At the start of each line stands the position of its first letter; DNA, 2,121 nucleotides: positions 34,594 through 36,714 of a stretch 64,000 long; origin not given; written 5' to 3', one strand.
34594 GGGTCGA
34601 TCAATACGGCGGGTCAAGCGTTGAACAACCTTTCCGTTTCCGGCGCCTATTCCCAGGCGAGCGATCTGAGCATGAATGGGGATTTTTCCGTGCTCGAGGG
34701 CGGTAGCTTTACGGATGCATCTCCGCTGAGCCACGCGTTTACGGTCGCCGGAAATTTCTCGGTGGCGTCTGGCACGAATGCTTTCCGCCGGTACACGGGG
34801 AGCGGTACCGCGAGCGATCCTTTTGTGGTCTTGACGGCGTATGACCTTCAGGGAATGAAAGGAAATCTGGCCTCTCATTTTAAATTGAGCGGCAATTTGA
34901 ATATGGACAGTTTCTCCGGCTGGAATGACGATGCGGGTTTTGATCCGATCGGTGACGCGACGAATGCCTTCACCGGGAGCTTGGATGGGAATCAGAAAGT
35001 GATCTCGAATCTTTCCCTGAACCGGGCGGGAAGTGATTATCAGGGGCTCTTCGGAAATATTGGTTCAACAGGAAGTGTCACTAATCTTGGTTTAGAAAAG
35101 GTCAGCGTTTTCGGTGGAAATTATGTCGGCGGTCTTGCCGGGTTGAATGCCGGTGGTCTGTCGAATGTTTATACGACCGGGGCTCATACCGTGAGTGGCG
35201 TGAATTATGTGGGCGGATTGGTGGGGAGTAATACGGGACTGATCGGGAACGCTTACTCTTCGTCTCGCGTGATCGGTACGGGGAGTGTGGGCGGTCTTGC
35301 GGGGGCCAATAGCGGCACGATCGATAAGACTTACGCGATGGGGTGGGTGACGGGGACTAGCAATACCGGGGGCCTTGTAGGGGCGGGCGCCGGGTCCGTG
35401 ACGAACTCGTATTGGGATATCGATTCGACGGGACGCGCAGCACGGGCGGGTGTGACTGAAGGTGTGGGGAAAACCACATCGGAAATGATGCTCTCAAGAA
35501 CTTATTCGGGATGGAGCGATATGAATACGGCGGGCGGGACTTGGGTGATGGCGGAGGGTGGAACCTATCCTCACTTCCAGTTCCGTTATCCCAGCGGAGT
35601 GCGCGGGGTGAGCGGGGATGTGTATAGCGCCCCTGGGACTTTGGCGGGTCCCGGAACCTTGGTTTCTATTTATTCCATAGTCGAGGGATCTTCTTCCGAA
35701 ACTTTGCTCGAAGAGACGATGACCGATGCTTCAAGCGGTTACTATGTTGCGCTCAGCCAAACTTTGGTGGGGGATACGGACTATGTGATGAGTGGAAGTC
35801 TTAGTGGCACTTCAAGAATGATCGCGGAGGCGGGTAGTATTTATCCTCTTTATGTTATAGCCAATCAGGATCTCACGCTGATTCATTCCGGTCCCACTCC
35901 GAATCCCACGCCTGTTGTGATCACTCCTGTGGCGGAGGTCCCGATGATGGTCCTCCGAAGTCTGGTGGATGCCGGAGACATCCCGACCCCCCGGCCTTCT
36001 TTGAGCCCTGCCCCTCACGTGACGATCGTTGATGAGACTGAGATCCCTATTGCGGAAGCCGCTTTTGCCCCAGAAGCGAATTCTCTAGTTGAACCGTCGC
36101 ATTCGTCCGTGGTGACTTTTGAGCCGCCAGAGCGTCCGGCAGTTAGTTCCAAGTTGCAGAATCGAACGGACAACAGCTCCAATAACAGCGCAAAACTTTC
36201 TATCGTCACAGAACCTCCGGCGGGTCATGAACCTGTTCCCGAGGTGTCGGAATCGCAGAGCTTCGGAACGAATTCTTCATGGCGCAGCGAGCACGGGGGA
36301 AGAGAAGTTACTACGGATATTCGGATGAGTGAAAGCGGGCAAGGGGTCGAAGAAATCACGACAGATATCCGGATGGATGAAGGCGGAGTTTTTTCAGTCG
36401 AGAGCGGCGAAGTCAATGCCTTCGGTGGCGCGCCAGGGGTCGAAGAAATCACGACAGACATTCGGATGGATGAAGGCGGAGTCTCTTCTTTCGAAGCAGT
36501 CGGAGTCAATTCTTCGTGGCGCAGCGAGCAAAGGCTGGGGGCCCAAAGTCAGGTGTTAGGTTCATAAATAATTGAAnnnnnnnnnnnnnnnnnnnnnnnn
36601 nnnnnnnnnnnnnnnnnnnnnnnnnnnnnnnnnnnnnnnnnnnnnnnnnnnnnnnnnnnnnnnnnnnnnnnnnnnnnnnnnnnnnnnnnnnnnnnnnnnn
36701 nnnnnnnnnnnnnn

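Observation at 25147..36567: Giant 3806-aa TpsA/filamentous-hemagglutinin-like protein with GLUG modules and no TpsB partner in the window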

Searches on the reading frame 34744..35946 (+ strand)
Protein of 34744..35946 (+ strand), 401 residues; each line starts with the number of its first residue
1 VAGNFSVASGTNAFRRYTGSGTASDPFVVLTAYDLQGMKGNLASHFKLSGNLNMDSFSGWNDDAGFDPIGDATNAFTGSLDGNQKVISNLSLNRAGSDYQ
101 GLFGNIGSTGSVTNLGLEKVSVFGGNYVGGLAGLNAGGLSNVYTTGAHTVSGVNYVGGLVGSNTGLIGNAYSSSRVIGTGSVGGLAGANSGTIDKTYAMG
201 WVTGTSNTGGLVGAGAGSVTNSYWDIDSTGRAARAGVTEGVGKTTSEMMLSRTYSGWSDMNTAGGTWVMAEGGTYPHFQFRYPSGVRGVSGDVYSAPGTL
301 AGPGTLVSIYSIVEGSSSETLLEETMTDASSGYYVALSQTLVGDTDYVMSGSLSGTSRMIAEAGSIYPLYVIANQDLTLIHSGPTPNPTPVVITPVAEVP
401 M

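Call 76: predict_structure(alignment_id=A3)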
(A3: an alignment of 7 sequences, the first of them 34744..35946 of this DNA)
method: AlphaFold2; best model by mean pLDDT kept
length: 401 residues; sequences in the alignment: 7
mean_pLDDT: 62.2   pTM: 0.61
mean pLDDT of the five models: 62.2, 61.3, 60.8, 59.8, 59.1
residues with pLDDT >= 90: 118; 70-90: 83; 50-70: 13; < 50: 187
segments of 3 or more residues with pLDDT < 50: 1-14, 229-401
pLDDT, mean of each block of 10 residues (from residue 1): 42 62 93 89 94 82 89 97 91 93 98 92 96 98 81 96 94 89 92 83 78 78 59 33 33 35 37 34 33 33 30 29 28 28 25 23 26 26 33 39 37
secondary structure, 60 per line:
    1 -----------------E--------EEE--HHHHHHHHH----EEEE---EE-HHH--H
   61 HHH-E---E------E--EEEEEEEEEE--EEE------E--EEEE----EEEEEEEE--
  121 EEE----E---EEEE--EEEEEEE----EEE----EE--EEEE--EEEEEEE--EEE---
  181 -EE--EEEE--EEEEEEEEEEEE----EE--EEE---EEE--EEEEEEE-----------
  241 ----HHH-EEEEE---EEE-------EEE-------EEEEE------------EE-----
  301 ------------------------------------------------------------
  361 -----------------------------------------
elements in order: E27-29 H32-40 E45-48 H60-63 E79-88 E91-93 E103-106 E111-118 E121-123 E132-135 E138-144 E149-151 E160-163 E166-172 E175-177 E186-189 E192-203 E212-214 E218-220 E223-229 E249-253 E257-259 E267-269 E277-281

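Call 79: fold_search(model_id=the predicted structure, library=pdb)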
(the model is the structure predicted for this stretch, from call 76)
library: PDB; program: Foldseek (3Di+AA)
matches with E <= 10: 141; with E <= 0.001: 1
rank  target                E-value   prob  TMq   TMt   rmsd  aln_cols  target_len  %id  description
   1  3n6z                  1.2e-06  1.00  0.39  0.45   5.1       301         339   19  Crystal structure of a putative immunoglobulin A1 protease (BACOVA_03286) from Bacteroides ovatus at 1.30 A resolution (released 2010-07-21)
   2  6xja_P                3.0e-03  1.00  0.34  0.12   8.3       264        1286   17  Streptococcus Pneumoniae IgA1 Protease with IgA1 substrate (released 2021-01-20)
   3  6xjb                  4.1e-03  1.00  0.34  0.12   8.1       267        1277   17  IgA1 Protease (released 2020-12-09)
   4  7uvl_P                8.2e-03  1.00  0.35  0.12   4.8       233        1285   14  IgA1 Protease with IgA1 substrate (released 2022-11-23)
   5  7uvk                  1.7e-02  0.99  0.30  0.11   8.6       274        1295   16  G. haemolysans IgA1 protease (released 2022-11-23)
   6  1ooc_A                5.2e-02  0.16  0.15  0.16  12.8       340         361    8  Mutations in the T1.5 loop of pectate lyase A (released 2004-03-16)
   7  7xks                  8.7e-02  0.16  0.16  0.19  15.7       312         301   13  Crystal structure of an alkaline pectate lyase from Bacillus clausii (released 2023-03-29)
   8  7e56                  9.6e-02  0.08  0.12  0.14  13.1       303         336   10  The mutant crystal structure of endo-polygalacturonase (T316C/G344C) from Talaromyces leycettanus JCM 12802 (released 2021-08-25)
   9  1qcx                  1.0e-01  0.33  0.20  0.22  12.9       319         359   12  PECTIN LYASE B (released 1999-05-19)
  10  7jgj_A                1.4e-01  1.00  0.38  0.13   3.7       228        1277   20  IgA1 Protease in complex with neutralizing mAb (released 2020-12-09)
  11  5m5z_A                1.5e-01  0.06  0.11  0.08  14.4       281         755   10  Chaetomium thermophilum beta-1-3-glucanase (released 2017-05-17)
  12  1jta                  2.0e-01  0.06  0.13  0.14  13.5       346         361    9  Crystal Structure of Pectate Lyase A (C2 form) (released 2002-06-19)
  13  1idk                  2.1e-01  0.41  0.25  0.28  10.5       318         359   12  PECTIN LYASE A (released 1997-10-15)
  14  1ia5_A                2.2e-01  0.07  0.14  0.15  13.1       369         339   10  POLYGALACTURONASE FROM ASPERGILLUS ACULEATUS (released 2001-09-19)
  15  5dqa_C                3.0e-01  0.03  0.09  0.14  14.0       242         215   12  t3284 loop variant of beta1 (released 2016-08-31)
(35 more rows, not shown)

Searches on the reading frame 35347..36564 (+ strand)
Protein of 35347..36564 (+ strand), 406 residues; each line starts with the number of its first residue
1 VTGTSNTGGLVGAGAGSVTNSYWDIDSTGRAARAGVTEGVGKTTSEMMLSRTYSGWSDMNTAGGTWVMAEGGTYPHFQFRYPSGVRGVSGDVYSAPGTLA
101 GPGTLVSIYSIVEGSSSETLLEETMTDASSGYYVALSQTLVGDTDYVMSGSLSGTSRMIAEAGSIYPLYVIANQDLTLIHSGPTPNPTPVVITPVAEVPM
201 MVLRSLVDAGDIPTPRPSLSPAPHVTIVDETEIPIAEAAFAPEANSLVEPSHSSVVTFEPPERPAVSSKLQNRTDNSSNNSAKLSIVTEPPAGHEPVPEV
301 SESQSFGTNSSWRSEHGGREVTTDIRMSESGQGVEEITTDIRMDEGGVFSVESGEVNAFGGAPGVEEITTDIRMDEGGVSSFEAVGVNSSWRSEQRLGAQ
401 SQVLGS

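Call 52: search_solved_structures(query=window:35347-36564:+, max_evalue=1)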
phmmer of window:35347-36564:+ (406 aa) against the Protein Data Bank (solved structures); distinct sequences matched with E-value up to 1: 1.
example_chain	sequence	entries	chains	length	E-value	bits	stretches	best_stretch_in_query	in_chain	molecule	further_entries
1xss_A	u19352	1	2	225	0.74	12.2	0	147-193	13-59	fluorescent protein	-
